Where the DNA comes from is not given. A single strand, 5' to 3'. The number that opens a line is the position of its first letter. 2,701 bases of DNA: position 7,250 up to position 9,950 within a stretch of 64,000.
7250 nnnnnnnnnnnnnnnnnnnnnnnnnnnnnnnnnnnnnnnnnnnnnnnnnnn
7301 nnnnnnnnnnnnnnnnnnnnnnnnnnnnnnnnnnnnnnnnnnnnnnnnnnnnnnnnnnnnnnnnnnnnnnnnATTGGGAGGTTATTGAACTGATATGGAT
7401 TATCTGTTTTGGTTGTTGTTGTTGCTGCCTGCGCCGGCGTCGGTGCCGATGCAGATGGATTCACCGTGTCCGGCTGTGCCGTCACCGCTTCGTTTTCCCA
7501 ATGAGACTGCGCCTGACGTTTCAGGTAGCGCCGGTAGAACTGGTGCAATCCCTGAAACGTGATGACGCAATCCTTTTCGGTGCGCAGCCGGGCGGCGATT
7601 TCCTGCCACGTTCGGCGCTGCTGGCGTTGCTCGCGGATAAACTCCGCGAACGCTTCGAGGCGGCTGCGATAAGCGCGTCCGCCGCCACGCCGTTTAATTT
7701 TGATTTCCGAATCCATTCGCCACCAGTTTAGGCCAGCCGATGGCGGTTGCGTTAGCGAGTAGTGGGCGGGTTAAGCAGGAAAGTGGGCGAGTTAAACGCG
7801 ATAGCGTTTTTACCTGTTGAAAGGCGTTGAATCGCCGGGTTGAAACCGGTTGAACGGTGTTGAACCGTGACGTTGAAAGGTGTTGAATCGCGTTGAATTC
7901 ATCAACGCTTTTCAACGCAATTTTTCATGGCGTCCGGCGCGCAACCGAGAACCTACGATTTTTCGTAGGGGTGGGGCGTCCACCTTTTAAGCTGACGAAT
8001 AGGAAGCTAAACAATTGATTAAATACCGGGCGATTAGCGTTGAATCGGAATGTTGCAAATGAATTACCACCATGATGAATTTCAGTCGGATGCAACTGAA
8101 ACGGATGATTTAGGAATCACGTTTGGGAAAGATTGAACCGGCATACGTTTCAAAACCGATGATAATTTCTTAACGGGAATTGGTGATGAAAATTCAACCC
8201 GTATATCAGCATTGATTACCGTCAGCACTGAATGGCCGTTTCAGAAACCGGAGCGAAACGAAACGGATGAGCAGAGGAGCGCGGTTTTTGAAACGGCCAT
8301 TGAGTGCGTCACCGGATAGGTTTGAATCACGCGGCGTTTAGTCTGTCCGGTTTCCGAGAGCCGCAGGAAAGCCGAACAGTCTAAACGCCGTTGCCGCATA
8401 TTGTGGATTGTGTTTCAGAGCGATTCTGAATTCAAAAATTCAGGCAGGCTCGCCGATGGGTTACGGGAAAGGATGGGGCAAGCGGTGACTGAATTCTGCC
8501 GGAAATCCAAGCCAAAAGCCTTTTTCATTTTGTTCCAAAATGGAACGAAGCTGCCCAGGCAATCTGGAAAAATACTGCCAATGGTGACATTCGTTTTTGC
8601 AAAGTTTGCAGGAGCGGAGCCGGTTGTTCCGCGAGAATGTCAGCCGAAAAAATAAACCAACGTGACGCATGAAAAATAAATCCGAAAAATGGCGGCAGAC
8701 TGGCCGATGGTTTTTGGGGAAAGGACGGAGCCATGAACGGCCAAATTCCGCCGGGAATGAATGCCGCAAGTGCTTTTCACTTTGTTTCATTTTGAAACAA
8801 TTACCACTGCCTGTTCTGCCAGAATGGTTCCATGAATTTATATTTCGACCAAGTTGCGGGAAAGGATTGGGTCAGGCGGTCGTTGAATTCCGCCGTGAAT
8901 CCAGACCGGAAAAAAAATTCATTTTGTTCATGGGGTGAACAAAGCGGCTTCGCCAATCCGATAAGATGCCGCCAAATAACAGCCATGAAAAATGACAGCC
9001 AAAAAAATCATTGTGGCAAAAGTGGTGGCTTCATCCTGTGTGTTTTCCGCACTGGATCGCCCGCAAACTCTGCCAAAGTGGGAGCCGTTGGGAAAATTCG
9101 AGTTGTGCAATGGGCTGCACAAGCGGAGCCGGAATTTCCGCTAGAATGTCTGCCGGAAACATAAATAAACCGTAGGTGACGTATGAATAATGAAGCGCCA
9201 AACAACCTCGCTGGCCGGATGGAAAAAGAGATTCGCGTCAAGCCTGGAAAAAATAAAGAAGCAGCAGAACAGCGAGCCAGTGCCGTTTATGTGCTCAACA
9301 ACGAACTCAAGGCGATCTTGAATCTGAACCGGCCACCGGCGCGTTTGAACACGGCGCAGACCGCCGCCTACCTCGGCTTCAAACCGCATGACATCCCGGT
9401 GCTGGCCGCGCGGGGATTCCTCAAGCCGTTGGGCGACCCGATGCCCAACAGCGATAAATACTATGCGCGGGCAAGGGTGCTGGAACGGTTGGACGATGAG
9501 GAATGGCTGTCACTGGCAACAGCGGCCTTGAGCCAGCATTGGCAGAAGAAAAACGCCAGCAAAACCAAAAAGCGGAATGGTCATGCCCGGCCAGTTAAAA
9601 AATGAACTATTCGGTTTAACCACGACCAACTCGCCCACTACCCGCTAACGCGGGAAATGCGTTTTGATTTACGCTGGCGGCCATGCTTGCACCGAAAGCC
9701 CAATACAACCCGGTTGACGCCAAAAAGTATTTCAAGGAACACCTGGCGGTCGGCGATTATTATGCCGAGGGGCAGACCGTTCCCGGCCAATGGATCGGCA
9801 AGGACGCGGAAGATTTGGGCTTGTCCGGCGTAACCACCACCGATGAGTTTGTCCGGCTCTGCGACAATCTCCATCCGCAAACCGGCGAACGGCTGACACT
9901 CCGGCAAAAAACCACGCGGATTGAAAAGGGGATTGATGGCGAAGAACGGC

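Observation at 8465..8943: Thrice-repeated ~85-nt unit whose terminal hairpin is maintained by compensatory substitutions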

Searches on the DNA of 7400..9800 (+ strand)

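Call 5: search_rna_families(source=window, start=7400, end=9800, threshold=evalue, max_evalue=10)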
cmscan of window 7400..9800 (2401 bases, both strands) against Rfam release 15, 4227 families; matches with E-value up to 10: 6.
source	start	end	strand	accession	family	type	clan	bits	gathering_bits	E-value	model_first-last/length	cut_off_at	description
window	7878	7969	-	RF03162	TD-2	Gene; sRNA;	CL00124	21.7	48.7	3.8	1-98/98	no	TD-2 RNA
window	7877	7921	+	RF03679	MIR2084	Gene; miRNA;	-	19.9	100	0.73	1-107/107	no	MIR2084 microRNA precursor family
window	8227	8328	-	RF02115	FAM13A-AS1_2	Gene; lncRNA;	-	18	38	1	1-110/110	no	FAM13A antisense RNA 1 conserved region 2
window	9421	9495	-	RF01548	TB6Cs1H4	Gene; snRNA; snoRNA; HACA-box;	-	17.4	60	5.4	1-73/73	no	Trypanosomatid snoRNA TB6Cs1H4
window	7877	7921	-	RF03679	MIR2084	Gene; miRNA;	-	16.6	100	7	1-107/107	no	MIR2084 microRNA precursor family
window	7598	7671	+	RF01390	isrG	Gene; sRNA;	-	10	100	9.7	1-279/279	no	isrG Hfq binding RNA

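Call 15: search_dna_similar(query=window:7700-9700:+, collection=plasmids, mode=distant)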
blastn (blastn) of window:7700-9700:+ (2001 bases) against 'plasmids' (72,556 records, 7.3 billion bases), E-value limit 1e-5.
No match.

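Call 26: build_rna_model(alignment_id=A4, structure=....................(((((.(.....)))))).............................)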
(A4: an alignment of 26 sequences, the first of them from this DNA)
Model R1 built from alignment A4 (26 sequences, 67 columns); structure: as given.
model positions 62; base pairs 6; branch points 0; effective number of sequences 26; information 0.775 bits per position. Calibrated on 0.2 Mb of random sequence (short: E-values are rough).
structure used (alignment columns):
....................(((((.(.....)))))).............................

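Call 27: search_with_rna_model(model_id=R1, source=window, max_evalue=10, show_alignments=0)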
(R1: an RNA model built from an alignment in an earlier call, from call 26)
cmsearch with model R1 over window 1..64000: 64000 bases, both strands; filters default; matches with E-value up to 10: 9.
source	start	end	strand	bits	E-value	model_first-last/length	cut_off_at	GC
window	8908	8969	+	59.3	1.6e-09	1-62/62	no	0.42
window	8514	8575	+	58.9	1.9e-09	1-62/62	no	0.39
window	8766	8827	+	53.3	2.6e-08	1-62/62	no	0.4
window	8579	8640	+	43.8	2e-06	1-62/62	no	0.5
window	9092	9149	+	42.9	3e-06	1-62/62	no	0.5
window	8491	8554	-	16.9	0.48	1-62/62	no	0.42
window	19188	19224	-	14.6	1.4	1-62/62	no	0.35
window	8780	8799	-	13.8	2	18-37/62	no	0.25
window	34409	34466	+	13.7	2.1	1-62/62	no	0.36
